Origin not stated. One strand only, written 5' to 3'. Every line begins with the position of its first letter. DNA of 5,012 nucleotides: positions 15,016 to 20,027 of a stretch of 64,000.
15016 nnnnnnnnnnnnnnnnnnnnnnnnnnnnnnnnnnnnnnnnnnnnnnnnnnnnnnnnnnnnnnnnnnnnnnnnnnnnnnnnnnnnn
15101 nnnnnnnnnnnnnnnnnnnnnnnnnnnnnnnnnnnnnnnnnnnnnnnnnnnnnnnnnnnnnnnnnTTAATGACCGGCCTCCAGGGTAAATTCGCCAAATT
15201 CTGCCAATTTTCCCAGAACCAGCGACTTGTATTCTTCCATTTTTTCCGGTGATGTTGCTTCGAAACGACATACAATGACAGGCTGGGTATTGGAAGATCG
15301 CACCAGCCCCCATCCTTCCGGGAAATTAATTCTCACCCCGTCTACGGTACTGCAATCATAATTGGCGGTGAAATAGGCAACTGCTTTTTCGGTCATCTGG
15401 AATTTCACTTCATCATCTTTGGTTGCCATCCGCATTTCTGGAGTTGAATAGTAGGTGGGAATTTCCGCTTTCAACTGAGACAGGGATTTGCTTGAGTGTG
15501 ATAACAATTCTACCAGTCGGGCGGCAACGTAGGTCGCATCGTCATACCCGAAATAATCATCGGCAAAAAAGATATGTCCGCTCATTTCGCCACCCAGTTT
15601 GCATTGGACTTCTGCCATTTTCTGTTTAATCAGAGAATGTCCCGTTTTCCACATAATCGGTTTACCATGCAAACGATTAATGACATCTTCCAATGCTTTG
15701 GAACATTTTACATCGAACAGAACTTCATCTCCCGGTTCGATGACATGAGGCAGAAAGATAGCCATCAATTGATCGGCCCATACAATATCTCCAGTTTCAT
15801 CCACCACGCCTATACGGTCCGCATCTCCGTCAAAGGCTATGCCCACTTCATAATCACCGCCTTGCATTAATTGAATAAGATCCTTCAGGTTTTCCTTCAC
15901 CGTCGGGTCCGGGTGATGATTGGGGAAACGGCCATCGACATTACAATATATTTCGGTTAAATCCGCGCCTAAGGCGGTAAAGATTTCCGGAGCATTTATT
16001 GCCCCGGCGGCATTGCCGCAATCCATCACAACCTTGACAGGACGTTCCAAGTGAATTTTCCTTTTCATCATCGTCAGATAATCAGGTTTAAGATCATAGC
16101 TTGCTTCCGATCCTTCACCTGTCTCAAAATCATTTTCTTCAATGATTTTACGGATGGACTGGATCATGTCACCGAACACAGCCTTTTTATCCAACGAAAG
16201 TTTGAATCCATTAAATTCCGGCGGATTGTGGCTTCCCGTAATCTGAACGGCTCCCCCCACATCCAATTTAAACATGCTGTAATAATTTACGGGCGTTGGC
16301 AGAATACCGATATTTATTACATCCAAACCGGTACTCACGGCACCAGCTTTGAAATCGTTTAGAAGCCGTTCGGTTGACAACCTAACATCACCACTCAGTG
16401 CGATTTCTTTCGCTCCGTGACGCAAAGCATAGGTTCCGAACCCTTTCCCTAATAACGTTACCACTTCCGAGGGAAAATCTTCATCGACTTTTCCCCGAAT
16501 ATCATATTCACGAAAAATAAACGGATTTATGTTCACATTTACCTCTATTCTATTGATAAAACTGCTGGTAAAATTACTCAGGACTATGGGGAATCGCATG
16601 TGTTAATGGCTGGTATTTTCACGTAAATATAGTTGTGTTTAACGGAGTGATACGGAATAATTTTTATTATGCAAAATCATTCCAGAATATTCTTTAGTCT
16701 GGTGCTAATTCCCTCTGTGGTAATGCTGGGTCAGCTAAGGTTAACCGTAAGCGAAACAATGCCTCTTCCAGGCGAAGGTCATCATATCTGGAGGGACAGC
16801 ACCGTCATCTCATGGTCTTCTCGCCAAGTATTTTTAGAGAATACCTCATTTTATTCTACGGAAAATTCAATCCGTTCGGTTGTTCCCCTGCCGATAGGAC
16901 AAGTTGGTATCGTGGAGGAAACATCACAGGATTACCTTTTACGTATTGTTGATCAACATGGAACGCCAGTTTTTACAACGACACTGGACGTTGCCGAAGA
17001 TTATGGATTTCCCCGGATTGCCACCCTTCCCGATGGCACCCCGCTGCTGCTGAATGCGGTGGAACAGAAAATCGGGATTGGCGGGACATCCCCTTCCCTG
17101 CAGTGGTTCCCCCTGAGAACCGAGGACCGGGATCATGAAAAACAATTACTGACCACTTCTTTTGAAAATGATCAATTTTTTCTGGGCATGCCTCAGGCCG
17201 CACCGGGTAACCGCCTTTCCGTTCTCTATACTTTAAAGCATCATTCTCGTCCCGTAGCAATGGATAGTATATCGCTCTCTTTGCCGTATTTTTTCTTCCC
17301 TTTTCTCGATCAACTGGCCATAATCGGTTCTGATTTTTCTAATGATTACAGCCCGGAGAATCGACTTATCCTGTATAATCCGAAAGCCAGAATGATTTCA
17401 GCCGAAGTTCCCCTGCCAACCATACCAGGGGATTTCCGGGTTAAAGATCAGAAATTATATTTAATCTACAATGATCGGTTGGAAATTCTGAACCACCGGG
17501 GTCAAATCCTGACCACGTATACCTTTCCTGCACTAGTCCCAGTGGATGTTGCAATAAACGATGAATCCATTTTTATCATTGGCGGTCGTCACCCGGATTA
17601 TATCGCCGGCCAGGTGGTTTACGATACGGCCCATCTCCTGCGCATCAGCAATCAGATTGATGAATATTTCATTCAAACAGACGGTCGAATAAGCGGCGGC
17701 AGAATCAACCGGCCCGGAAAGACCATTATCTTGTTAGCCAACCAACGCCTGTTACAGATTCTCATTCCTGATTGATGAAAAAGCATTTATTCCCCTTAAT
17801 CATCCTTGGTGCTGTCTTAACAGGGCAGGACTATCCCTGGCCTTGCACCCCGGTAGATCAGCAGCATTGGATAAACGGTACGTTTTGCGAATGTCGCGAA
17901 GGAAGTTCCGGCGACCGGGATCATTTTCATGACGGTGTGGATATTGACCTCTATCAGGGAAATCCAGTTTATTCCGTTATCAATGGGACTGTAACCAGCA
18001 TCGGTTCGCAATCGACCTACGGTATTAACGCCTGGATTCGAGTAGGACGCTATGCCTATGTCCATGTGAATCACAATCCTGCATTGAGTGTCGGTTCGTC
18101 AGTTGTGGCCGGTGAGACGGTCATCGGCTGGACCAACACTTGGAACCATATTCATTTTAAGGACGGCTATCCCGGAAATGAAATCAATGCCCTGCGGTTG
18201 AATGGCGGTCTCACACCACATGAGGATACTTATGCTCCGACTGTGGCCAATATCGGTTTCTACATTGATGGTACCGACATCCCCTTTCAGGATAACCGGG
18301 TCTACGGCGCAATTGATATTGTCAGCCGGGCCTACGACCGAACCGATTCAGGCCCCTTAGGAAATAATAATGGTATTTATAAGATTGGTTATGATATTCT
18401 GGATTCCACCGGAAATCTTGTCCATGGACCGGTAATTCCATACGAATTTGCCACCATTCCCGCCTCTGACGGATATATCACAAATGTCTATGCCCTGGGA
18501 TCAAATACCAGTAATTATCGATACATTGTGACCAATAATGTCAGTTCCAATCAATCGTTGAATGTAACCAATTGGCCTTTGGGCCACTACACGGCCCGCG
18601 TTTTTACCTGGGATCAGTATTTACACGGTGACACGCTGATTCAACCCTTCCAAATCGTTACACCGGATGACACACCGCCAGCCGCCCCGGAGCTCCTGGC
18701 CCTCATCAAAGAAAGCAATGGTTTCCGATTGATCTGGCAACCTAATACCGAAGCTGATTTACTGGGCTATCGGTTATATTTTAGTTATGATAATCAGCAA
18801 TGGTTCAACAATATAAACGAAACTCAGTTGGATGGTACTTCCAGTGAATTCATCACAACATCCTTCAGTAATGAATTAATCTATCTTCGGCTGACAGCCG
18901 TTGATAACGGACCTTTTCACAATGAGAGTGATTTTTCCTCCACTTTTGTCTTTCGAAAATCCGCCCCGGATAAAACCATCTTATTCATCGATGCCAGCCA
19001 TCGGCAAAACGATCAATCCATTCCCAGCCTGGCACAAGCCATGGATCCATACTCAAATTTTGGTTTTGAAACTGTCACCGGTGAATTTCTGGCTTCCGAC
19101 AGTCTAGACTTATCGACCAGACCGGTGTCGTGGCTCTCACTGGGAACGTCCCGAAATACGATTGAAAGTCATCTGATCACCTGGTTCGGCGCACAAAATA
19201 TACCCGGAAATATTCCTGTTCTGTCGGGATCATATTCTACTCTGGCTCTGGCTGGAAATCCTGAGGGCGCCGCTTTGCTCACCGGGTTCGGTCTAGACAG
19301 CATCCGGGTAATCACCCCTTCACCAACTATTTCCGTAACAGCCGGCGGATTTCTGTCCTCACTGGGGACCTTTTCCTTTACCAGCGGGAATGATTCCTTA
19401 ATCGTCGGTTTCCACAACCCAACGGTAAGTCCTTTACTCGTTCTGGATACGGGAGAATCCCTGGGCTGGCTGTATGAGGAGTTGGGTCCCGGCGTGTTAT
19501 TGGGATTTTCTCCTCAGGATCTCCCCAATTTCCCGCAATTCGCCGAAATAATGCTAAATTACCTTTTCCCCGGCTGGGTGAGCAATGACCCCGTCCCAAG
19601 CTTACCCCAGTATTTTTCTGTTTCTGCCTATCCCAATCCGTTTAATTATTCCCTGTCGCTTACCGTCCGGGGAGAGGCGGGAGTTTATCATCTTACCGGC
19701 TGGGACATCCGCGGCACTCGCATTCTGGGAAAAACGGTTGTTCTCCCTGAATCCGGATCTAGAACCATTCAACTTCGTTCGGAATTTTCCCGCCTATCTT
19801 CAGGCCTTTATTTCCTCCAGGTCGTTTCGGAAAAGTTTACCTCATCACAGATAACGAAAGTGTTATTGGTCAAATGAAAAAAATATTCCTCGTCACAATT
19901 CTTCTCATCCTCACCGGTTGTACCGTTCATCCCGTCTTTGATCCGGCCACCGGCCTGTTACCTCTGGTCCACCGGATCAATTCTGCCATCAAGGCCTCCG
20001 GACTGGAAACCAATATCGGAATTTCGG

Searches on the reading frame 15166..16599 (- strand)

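Call 8: search_protein_families(library=pfam, proteins=[window:15166-16599:-], max_evalue=0.001)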
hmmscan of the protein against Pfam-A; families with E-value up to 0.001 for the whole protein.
window:15166-16599:- (477 aa): 4 families
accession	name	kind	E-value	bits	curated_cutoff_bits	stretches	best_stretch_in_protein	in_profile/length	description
PF02878.22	PGM_PMM_I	-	1.3e-29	103.1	22.5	1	28-159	3-137/138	Phosphoglucomutase/phosphomannomutase, alpha/beta/alpha domain I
PF02879.22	PGM_PMM_II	-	8.4e-25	87.7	29.3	1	174-270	3-103/103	Phosphoglucomutase/phosphomannomutase, alpha/beta/alpha domain II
PF02880.22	PGM_PMM_III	-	4.7e-24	85.2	20.7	1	275-382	2-113/115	Phosphoglucomutase/phosphomannomutase, alpha/beta/alpha domain III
PF00408.26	PGM_PMM_IV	-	2e-11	44.2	23.1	1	397-459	1-63/68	Phosphoglucomutase/phosphomannomutase, C-terminal domain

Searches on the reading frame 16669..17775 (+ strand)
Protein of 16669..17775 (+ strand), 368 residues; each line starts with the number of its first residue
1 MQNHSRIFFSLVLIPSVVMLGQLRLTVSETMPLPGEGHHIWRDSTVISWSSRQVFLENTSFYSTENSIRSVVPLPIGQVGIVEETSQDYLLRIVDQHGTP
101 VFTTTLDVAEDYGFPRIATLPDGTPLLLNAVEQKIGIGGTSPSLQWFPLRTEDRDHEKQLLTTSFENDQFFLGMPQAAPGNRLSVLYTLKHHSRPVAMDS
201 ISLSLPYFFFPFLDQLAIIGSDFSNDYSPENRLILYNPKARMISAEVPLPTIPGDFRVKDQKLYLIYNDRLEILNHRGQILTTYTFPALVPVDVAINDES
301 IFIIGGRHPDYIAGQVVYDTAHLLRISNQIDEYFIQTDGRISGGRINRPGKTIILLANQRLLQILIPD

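Call 8: search_protein_families(library=pfam, proteins=[window:16669-17775:+], max_evalue=0.001)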
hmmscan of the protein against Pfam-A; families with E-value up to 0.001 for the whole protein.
window:16669-17775:+ (368 aa): 0 families

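Call 33: search_protein_families(library=pfam, proteins=[window:16669-17775:+], max_evalue=0.1)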
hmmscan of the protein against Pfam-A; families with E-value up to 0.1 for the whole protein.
window:16669-17775:+ (368 aa): 1 family
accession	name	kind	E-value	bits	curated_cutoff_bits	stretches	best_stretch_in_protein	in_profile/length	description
PF13964.12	Kelch_6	-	0.031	14.8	25.3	0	294-310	7-23/50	Kelch motif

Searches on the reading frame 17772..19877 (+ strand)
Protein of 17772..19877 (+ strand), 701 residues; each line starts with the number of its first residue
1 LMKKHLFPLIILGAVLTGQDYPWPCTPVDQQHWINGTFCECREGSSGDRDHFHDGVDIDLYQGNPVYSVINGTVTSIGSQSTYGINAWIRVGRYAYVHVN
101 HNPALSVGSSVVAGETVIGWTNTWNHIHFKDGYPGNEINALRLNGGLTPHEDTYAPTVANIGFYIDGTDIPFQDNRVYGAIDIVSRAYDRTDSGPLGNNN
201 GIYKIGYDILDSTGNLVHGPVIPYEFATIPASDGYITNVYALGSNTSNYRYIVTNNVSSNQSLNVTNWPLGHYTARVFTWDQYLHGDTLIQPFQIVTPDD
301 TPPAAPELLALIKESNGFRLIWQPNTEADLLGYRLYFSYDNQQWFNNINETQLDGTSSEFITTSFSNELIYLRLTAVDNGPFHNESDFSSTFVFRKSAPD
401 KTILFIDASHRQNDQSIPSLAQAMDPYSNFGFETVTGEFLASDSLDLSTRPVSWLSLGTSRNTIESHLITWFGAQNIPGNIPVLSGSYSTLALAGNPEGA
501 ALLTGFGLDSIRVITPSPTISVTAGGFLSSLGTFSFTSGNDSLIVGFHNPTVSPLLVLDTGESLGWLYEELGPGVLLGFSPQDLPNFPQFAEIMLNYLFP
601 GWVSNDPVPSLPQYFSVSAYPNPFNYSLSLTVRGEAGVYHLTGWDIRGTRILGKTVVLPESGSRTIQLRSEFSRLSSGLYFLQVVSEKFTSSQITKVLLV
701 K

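Call 8: search_protein_families(library=pfam, proteins=[window:17772-19877:+], max_evalue=0.001)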
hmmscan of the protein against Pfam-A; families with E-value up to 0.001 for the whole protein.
window:17772-19877:+ (701 aa): 2 families
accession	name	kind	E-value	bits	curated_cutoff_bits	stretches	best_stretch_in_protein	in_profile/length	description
PF01551.29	Peptidase_M23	-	1.2e-07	32.2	28.7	1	52-130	2-86/96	Peptidase family M23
PF18962.6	Por_Secre_tail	-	1.7e-06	28.7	27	1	620-691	2-69/75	Secretion system C-terminal sorting domain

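Call 47: search_protein_families(library=ncbifam, proteins=[window:17772-19877:+], max_evalue=0.01)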
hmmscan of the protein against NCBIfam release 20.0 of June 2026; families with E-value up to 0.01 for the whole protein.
window:17772-19877:+ (701 aa): 2 families
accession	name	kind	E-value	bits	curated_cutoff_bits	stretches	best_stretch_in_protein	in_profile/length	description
NF052336.1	PdgHdaseHSB100310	equivalog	5.4e-06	26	500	1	34-130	43-140/316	peptidoglycan hydrolase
TIGR04183.1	Por_Secre_tail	domain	2.5e-05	24.2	23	1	620-693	2-67/72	T9SS type A sorting domain-containing protein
